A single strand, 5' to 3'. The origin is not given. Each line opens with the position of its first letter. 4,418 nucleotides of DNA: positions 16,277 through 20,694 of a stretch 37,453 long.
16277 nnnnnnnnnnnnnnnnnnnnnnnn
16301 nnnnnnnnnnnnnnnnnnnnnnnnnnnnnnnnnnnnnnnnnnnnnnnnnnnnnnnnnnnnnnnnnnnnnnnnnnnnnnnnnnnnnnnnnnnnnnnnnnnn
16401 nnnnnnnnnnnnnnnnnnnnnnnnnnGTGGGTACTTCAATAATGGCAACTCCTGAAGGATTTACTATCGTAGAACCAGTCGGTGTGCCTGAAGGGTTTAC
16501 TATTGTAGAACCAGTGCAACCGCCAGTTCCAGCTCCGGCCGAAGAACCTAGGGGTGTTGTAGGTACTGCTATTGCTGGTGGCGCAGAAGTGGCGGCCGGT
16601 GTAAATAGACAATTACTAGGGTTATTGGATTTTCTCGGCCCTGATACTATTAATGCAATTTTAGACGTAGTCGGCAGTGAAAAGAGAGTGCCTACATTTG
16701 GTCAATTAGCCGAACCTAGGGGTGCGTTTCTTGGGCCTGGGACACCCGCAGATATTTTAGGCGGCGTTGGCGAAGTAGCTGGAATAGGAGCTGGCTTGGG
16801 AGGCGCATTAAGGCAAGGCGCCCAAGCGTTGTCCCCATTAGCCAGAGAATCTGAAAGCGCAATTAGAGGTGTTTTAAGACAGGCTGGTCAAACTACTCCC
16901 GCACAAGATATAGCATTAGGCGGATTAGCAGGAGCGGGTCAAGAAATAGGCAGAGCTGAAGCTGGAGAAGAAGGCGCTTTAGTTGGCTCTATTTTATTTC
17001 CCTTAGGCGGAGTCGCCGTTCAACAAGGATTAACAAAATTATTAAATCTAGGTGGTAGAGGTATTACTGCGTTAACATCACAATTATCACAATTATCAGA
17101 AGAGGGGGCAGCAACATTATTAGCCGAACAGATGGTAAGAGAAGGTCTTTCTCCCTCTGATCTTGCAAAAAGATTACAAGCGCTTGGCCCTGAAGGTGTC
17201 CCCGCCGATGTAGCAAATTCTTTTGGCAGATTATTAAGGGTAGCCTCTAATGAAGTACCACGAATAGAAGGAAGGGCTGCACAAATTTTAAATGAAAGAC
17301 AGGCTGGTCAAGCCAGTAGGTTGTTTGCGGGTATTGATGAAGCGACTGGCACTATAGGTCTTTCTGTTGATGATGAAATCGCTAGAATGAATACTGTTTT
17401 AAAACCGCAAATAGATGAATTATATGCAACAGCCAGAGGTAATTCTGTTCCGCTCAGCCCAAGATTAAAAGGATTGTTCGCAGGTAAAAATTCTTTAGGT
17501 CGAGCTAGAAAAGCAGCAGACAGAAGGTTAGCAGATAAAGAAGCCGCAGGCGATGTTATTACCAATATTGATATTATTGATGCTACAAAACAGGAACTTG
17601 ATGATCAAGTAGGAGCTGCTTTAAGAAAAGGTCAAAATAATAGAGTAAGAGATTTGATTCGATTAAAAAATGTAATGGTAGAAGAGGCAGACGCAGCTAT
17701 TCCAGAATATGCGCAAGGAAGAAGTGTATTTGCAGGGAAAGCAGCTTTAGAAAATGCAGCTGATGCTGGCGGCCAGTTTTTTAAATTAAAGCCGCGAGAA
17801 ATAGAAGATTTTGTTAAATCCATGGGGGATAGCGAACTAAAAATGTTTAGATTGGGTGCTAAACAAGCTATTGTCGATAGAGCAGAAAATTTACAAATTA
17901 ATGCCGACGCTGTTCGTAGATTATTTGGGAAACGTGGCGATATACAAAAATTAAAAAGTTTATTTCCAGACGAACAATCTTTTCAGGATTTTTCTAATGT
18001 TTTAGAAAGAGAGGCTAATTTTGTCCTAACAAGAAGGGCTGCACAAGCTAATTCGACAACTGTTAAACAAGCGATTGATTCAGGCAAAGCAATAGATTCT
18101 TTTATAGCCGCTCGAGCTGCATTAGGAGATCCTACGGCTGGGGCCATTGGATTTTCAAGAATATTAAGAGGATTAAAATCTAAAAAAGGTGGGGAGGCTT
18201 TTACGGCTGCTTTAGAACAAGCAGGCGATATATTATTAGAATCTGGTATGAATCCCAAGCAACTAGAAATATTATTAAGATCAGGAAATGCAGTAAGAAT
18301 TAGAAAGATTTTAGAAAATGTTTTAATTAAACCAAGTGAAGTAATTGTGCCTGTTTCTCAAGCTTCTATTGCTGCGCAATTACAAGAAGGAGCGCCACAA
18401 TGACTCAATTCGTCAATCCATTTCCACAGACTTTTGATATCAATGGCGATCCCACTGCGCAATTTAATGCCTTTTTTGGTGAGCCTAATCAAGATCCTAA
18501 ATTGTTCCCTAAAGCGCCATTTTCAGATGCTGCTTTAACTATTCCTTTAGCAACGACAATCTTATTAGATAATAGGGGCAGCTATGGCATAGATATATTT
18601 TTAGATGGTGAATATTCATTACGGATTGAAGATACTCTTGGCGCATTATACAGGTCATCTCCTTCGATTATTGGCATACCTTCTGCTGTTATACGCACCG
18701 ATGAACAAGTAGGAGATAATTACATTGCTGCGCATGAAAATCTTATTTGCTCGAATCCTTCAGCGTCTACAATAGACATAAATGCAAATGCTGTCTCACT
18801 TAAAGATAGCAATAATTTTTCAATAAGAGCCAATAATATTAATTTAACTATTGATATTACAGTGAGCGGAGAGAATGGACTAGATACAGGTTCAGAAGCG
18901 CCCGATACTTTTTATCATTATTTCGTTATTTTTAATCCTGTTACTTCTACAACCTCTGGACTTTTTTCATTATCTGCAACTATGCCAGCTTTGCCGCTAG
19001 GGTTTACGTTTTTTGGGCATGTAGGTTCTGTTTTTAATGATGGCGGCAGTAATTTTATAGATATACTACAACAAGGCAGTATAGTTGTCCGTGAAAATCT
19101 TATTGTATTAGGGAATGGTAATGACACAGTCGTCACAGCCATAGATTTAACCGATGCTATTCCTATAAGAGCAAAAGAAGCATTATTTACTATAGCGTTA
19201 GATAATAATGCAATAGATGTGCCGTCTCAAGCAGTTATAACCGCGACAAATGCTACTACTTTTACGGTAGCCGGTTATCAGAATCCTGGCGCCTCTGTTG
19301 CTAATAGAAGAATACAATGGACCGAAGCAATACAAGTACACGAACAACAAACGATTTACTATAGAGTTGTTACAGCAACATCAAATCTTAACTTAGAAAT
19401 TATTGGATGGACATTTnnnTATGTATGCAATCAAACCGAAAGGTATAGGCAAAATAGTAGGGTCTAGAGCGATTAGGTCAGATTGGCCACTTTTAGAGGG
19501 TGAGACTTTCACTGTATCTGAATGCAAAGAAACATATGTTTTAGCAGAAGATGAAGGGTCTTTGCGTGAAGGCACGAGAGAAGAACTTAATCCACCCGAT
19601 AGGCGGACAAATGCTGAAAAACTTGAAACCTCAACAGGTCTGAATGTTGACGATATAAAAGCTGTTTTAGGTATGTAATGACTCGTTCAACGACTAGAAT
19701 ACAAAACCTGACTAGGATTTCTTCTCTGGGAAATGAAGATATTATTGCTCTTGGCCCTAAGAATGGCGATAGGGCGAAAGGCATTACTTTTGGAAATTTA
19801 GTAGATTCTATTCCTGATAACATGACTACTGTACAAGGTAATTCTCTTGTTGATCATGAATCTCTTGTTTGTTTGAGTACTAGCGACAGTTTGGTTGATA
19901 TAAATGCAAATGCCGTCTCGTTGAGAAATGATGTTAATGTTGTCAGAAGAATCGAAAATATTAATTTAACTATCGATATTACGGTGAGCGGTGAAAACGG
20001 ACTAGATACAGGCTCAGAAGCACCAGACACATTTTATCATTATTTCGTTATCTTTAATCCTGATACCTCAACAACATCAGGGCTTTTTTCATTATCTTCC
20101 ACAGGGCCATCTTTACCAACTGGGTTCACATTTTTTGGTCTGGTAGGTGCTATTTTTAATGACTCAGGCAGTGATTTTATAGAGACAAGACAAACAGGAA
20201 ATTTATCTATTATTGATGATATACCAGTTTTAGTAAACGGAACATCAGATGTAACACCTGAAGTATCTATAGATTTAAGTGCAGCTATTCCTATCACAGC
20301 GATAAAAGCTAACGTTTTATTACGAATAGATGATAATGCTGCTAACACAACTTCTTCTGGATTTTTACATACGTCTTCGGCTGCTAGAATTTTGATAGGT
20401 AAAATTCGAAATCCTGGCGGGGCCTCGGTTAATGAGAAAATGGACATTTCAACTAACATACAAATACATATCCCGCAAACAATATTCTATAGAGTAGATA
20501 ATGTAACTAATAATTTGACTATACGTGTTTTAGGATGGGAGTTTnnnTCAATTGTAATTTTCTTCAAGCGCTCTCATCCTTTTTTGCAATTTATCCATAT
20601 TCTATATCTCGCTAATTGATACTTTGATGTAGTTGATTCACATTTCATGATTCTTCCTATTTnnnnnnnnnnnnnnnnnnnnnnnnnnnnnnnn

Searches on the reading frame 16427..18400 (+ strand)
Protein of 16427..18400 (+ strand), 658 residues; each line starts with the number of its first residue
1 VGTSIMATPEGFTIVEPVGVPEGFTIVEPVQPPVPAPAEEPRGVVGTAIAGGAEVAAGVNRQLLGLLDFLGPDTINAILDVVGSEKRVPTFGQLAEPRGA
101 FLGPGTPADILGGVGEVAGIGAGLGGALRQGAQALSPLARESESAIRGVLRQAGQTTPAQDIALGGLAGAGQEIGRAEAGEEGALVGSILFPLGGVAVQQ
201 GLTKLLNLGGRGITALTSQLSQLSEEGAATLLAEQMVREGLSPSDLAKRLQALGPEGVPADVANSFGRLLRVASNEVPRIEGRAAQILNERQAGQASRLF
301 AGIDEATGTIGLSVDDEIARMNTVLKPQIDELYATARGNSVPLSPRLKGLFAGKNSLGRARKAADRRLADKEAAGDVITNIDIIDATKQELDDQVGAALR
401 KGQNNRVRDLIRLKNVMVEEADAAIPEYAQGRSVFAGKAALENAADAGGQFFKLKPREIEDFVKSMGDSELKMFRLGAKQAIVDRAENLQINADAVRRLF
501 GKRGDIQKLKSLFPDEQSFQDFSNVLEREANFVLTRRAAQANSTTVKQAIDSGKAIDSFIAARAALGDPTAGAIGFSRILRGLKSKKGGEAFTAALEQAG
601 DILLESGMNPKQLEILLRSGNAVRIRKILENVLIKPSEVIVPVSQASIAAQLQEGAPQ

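Call 61: search_protein_families(library=phrogs, max_evalue=0.001, proteins=[window:16427-18400:+])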
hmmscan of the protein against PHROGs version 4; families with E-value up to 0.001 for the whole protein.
window:16427-18400:+ (658 aa): 1 family
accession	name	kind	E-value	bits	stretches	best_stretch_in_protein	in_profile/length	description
phrog_5880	-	unknown function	4.7e-36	125.7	1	125-619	132-627/661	-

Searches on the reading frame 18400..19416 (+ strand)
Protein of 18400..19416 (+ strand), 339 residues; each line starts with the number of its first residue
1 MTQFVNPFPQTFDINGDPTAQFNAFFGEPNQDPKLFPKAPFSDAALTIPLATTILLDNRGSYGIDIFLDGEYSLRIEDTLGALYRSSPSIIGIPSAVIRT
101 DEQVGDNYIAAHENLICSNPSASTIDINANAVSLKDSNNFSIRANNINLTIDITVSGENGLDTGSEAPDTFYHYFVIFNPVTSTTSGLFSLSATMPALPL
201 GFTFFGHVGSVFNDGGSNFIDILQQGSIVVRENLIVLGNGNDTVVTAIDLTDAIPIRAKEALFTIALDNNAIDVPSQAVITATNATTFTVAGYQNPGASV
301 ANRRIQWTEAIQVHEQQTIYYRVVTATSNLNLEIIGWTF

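Call 61: search_protein_families(library=phrogs, max_evalue=0.001, proteins=[window:18400-19416:+])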
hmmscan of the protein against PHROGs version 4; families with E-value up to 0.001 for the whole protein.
window:18400-19416:+ (339 aa): 2 families
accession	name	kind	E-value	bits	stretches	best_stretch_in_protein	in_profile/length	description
phrog_17105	-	unknown function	1.8e-10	41.1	1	112-193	220-299/528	-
phrog_26190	-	unknown function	0.00037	20.9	1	34-83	33-82/260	-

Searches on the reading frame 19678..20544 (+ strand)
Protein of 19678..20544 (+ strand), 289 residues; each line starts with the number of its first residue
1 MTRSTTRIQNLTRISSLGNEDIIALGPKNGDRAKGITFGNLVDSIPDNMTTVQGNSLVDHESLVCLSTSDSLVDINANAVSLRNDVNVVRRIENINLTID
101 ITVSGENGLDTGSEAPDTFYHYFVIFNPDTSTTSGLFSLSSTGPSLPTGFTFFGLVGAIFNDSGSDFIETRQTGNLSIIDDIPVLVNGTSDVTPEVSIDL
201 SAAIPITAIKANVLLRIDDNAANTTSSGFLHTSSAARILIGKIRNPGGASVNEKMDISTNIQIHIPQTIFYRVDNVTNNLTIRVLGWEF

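Call 61: search_protein_families(library=phrogs, max_evalue=0.001, proteins=[window:19678-20544:+])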
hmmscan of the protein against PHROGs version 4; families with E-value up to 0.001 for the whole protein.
window:19678-20544:+ (289 aa): 1 family
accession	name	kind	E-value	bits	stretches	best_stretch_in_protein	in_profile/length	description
phrog_17105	-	unknown function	7.4e-14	52.2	1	62-138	222-299/528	-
